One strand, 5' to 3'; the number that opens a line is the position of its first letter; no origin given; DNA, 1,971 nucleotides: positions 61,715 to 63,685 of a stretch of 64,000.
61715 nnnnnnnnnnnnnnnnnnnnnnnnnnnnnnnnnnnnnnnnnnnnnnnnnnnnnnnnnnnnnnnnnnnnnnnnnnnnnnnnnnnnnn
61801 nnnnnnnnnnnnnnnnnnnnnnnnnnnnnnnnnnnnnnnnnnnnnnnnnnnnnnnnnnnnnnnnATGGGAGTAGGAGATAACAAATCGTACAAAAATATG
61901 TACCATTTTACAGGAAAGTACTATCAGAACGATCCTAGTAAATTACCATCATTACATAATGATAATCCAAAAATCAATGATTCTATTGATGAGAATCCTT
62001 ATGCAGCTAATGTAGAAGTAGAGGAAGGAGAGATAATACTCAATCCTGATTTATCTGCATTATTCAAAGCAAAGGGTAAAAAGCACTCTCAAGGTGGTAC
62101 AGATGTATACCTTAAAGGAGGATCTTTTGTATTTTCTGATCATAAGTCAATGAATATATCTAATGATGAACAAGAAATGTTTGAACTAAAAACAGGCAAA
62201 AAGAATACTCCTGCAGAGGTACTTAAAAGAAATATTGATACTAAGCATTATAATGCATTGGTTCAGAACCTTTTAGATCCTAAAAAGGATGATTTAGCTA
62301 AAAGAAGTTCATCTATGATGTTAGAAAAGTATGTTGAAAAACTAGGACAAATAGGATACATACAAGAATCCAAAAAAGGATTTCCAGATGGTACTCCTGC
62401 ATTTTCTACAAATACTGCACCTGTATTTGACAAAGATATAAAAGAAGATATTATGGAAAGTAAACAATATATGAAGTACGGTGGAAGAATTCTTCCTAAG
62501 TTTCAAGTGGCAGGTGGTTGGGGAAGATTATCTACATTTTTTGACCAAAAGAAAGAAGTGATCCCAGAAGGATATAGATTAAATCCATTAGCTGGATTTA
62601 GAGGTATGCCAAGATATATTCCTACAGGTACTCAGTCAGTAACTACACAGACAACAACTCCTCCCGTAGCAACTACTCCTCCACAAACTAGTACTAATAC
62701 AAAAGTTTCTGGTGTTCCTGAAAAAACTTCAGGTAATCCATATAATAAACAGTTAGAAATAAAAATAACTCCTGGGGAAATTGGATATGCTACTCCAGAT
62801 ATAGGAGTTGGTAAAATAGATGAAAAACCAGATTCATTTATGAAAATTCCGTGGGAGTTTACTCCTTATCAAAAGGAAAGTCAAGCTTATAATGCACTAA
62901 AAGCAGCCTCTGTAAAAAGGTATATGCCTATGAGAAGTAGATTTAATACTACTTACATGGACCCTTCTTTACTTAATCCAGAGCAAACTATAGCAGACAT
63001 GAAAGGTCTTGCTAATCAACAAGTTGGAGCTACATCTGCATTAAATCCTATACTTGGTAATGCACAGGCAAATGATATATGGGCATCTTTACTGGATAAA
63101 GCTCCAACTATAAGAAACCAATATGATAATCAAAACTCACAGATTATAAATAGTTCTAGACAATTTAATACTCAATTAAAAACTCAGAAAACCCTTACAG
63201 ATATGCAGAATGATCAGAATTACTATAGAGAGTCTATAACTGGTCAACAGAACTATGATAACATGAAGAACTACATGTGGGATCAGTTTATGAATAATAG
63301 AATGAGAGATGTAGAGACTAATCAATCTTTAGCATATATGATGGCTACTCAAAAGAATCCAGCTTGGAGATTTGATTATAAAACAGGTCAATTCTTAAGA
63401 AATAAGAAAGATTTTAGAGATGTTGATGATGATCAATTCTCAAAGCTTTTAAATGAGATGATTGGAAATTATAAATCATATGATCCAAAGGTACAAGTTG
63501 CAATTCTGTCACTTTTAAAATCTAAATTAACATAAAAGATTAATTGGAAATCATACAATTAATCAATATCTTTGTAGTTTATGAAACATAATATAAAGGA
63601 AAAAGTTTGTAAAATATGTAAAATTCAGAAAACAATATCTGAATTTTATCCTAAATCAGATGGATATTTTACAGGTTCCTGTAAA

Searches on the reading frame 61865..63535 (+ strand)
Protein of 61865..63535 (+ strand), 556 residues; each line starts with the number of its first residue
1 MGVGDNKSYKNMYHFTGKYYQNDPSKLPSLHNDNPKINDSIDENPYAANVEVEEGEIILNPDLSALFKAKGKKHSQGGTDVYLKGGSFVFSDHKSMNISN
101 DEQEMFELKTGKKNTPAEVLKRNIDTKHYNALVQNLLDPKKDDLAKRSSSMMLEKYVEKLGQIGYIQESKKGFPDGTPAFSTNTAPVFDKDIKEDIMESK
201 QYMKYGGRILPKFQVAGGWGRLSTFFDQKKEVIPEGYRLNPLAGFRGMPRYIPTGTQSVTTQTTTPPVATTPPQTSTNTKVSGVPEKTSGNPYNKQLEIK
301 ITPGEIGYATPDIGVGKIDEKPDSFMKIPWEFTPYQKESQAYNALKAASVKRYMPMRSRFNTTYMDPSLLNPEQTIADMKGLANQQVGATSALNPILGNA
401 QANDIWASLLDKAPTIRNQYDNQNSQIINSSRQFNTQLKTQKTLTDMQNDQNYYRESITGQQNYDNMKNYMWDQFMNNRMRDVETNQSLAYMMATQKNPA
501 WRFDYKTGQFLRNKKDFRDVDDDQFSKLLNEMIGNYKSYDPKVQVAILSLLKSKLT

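Call 53: search_protein_families(library=pfam, proteins=[window:61865-63535:+], max_evalue=0.001)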
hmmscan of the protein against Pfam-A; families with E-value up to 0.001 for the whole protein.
window:61865-63535:+ (556 aa): 0 families

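Call 77: find_encoding_contigs(protein=window:61865-63535:+, flank=10000, max_places=2)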
Protein window:61865-63535:+ (556 aa): 2 contigs read that carry it; 2 places shown.
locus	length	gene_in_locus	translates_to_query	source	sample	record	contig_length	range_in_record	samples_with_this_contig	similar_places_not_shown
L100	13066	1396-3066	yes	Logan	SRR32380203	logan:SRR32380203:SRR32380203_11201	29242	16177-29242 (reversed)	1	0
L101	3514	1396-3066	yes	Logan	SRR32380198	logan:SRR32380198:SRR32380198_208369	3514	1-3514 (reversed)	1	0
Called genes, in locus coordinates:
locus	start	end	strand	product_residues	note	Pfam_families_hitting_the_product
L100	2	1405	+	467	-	?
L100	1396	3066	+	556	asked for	-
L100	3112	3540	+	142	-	PF02945:Endonuclease_7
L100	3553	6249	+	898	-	-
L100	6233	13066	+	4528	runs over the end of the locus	-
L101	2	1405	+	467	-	?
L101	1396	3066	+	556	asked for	-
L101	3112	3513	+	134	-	?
